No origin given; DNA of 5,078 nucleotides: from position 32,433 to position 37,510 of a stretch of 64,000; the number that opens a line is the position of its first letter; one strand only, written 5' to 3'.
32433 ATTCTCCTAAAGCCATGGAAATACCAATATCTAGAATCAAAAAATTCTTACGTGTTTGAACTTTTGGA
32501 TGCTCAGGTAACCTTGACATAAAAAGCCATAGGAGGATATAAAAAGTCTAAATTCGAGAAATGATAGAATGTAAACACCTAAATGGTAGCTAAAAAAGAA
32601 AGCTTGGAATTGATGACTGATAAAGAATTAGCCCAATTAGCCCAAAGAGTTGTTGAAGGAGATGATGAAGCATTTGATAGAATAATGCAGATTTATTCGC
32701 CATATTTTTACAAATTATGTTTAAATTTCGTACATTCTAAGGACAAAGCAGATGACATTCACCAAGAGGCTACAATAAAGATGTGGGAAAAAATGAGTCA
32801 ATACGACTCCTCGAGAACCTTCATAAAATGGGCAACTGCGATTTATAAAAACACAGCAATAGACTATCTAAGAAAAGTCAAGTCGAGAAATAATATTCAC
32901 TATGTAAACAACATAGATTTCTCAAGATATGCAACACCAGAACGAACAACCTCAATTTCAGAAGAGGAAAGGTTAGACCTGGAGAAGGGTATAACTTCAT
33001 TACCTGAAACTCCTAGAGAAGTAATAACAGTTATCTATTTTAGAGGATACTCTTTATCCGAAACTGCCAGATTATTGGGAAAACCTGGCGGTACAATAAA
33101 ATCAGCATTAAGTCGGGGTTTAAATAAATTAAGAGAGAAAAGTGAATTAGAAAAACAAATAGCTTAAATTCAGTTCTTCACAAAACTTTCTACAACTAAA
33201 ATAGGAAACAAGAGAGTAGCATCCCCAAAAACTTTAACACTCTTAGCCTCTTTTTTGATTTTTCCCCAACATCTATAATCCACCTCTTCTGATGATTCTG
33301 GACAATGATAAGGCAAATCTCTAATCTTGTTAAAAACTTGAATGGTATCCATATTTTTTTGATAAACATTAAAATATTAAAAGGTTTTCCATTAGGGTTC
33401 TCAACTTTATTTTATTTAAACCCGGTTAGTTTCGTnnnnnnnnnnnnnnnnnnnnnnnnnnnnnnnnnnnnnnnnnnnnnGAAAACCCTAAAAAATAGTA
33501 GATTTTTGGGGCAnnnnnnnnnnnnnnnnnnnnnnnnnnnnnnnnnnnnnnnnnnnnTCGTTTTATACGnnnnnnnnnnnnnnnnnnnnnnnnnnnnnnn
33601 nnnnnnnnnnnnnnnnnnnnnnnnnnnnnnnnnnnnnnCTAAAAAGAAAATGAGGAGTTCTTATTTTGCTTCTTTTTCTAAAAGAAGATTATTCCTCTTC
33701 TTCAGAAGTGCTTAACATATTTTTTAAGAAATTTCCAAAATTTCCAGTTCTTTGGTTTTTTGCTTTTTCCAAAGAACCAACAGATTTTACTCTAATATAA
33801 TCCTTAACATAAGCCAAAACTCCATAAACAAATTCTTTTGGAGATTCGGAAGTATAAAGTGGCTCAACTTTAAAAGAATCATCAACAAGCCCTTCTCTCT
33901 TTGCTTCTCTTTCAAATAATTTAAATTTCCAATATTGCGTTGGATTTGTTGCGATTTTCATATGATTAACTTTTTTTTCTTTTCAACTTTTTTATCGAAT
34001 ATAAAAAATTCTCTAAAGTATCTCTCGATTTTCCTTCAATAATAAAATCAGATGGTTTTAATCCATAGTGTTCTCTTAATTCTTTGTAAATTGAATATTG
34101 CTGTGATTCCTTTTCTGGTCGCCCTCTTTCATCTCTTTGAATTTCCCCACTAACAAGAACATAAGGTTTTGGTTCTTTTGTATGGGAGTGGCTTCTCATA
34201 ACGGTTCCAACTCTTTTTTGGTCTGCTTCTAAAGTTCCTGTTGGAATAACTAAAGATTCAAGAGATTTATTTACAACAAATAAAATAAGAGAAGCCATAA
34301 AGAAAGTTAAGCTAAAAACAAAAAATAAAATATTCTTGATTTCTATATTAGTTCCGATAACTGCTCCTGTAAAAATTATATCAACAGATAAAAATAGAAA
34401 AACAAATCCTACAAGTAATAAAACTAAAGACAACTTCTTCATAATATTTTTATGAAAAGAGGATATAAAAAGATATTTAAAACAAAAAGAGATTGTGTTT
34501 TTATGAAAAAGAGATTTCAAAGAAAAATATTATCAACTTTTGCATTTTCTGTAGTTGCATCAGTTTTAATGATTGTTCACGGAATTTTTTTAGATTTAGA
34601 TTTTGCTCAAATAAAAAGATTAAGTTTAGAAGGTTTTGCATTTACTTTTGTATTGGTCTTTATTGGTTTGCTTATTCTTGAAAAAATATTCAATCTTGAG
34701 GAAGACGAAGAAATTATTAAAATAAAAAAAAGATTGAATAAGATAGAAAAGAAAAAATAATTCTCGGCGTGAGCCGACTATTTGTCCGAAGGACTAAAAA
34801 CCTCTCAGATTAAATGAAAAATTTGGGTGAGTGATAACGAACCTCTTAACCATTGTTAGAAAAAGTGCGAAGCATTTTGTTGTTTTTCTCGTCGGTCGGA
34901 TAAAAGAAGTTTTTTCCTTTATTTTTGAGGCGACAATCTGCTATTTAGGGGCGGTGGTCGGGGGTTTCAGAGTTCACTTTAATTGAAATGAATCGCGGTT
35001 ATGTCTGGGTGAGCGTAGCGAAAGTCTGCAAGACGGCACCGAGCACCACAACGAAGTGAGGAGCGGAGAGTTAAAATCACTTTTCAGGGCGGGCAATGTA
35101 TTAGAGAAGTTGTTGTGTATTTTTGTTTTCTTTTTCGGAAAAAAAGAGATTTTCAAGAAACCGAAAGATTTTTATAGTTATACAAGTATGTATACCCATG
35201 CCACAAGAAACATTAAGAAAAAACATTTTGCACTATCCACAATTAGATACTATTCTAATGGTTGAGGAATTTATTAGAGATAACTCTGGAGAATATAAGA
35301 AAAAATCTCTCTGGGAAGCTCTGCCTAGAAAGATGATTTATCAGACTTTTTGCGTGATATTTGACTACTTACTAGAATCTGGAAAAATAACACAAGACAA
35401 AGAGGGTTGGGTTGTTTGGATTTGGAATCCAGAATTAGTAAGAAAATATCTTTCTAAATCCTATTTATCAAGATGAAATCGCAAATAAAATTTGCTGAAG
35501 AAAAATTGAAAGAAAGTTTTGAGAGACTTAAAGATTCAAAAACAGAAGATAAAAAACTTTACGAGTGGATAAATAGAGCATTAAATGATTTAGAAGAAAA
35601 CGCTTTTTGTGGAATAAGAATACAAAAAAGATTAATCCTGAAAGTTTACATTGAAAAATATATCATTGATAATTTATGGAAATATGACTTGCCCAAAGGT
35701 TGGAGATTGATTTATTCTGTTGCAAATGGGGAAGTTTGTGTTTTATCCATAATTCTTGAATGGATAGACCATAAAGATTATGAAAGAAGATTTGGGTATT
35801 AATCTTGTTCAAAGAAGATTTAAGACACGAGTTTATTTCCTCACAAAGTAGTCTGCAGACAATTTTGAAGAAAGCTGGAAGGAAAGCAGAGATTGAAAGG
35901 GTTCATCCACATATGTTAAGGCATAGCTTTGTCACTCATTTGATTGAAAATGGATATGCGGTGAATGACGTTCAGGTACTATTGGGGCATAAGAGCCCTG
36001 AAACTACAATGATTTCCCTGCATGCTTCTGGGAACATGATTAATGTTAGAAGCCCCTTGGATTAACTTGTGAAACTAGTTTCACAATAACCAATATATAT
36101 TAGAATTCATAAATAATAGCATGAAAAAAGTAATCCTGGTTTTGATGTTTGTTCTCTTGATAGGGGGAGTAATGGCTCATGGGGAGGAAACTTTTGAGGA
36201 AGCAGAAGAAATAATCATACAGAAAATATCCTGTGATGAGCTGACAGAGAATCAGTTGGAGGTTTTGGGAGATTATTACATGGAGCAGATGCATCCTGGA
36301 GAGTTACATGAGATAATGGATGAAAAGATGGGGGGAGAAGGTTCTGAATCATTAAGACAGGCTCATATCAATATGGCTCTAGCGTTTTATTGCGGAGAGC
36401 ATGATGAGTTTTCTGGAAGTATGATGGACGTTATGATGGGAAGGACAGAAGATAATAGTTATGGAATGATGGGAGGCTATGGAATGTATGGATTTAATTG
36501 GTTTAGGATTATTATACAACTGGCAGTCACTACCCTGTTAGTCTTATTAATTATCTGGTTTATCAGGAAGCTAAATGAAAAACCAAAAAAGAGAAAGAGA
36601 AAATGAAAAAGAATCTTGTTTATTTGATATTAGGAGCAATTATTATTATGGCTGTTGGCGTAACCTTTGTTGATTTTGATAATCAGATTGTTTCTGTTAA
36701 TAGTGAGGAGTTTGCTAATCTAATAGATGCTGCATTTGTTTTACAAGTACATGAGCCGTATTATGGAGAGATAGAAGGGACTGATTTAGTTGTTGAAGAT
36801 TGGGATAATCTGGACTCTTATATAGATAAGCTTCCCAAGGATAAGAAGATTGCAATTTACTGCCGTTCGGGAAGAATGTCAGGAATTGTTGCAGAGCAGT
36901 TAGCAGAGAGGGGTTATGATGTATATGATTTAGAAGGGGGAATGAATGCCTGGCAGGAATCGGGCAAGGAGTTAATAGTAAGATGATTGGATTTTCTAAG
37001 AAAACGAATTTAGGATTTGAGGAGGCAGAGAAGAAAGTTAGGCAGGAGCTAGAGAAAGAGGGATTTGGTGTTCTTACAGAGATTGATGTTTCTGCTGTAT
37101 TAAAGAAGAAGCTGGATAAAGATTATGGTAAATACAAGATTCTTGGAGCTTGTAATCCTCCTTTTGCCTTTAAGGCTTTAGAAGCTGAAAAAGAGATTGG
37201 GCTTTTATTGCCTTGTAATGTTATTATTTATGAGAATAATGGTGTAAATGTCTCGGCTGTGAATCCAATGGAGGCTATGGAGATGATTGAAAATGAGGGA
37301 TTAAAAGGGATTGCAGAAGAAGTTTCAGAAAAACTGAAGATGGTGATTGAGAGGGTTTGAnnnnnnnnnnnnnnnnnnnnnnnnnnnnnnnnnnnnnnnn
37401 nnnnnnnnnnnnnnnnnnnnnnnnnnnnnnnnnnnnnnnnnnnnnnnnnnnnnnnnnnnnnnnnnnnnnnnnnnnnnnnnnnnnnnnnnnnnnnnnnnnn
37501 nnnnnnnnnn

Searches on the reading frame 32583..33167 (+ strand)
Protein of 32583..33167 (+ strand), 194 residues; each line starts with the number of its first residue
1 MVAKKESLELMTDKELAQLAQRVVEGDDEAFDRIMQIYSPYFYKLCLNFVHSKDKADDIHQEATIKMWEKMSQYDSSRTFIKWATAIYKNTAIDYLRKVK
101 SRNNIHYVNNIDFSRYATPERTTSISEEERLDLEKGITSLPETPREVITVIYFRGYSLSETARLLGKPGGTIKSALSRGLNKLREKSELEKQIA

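Call 21: search_protein_families(library=pfam, proteins=[window:32583-33167:+], max_evalue=0.01)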
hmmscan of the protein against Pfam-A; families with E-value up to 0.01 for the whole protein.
window:32583-33167:+ (194 aa): 6 families
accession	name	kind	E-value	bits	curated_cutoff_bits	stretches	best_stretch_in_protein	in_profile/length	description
PF04542.20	Sigma70_r2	-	9.2e-13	48.2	24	1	37-100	4-69/71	Sigma-70 region 2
PF04545.22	Sigma70_r4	-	2.2e-11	43.6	24.1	1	138-185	3-50/50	Sigma-70, region 4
PF08281.18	Sigma70_r4_2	-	3.8e-10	39.7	25.7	1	132-183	3-54/54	Sigma-70, region 4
PF12645.13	HTH_16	-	1.2e-06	29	22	1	20-75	4-65/65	Helix-turn-helix domain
PF07638.17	Sigma70_ECF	-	1.1e-05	25.9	21.1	1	14-175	2-171/185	ECF sigma factor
PF13936.12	HTH_38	-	0.0042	17.2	27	0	145-173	10-38/44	Helix-turn-helix domain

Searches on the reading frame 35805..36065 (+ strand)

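Call 21: search_protein_families(library=pfam, proteins=[window:35805-36065:+], max_evalue=0.01)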
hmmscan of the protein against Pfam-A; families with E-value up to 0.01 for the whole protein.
window:35805-36065:+ (86 aa): 1 family
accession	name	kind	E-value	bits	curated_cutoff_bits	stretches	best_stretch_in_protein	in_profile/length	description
PF00589.27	Phage_integrase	-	4.2e-18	66.1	27.1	1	13-74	106-168/172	Phage integrase family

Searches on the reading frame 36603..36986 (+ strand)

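Call 7: search_protein_families(library=pfam, proteins=[window:36603-36986:+], max_evalue=0.01)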
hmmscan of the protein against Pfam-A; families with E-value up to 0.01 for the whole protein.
window:36603-36986:+ (127 aa): 1 family
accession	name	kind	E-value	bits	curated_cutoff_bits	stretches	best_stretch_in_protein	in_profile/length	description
PF00581.25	Rhodanese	-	2.8e-10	41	22.2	1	64-119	46-101/102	Rhodanese-like domain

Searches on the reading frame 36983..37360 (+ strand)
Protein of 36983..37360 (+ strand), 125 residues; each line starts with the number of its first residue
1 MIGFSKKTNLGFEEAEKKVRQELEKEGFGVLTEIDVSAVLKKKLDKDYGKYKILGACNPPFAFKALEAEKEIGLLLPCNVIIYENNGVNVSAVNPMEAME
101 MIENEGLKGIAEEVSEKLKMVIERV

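Call 7: search_protein_families(library=pfam, proteins=[window:36983-37360:+], max_evalue=0.01)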
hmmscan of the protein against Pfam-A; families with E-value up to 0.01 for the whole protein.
window:36983-37360:+ (125 aa): 1 family
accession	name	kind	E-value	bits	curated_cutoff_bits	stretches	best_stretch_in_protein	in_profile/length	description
PF03625.19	DUF302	-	1.9e-21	76.1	23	1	34-95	1-63/63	Domain of unknown function DUF302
